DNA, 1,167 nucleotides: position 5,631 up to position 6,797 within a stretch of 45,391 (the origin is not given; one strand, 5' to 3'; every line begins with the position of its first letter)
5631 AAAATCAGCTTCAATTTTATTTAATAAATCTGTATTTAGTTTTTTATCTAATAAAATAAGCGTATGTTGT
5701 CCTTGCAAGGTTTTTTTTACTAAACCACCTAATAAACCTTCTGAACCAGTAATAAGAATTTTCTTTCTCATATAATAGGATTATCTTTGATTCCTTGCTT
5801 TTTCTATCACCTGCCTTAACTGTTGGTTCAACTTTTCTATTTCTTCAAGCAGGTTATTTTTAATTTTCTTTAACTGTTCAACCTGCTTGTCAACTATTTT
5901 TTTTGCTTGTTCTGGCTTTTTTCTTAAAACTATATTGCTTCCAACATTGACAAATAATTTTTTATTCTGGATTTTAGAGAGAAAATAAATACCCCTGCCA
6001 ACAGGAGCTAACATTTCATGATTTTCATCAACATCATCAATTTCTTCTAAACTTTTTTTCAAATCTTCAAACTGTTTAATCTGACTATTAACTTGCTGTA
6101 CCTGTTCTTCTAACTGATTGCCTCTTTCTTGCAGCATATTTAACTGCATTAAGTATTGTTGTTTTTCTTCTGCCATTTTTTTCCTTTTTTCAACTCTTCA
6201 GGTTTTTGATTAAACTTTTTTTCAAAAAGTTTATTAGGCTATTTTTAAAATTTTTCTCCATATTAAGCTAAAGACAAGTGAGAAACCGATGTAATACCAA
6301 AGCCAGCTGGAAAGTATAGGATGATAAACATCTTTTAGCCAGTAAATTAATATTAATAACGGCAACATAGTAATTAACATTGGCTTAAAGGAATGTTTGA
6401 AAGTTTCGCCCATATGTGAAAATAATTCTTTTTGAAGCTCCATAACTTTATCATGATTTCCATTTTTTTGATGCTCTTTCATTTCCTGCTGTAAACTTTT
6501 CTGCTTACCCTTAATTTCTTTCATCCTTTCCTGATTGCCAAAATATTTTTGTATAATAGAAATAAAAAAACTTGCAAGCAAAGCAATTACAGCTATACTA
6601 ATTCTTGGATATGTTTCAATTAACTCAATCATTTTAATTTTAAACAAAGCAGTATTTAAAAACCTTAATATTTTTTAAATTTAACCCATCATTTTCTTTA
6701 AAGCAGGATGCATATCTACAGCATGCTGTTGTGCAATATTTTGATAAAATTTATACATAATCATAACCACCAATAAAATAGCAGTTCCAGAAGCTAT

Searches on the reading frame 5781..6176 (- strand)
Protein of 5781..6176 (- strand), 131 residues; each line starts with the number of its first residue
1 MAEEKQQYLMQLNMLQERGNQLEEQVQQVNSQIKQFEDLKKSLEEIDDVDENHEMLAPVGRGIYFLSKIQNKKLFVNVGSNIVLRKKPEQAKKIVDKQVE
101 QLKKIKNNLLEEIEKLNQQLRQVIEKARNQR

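Call 58: search_protein_families(library=pfam, proteins=[window:5781-6176:-], max_evalue=0.001)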
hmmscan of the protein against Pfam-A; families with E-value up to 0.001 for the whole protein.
window:5781-6176:- (131 aa): 2 families
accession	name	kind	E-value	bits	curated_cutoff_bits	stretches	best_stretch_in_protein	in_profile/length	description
PF02996.22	Prefoldin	-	3.5e-19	69.4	23.2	1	19-127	5-114/120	Prefoldin subunit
PF01920.25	Prefoldin_2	-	4e-05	24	27.6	0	6-48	1-43/106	Prefoldin subunit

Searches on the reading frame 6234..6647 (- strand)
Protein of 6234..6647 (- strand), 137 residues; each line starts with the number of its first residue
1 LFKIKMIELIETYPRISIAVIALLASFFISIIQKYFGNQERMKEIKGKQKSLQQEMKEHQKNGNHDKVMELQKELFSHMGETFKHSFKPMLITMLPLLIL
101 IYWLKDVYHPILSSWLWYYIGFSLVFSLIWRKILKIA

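Call 58: search_protein_families(library=pfam, proteins=[window:6234-6647:-], max_evalue=0.001)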
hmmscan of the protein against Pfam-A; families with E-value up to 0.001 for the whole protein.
window:6234-6647:- (137 aa): 3 families
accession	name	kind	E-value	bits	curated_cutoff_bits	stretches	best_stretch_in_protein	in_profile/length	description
PF01956.21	EMC3_TMCO1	-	1.4e-12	48.2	27.1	1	16-129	17-125/169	Integral membrane protein EMC3/TMCO1-like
PF02096.25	60KD_IMP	-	0.00012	22.5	35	1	20-106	8-89/163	60Kd inner membrane protein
PF01770.24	Folate_carrier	-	0.00091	18.5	27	1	16-99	168-256/412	Reduced folate carrier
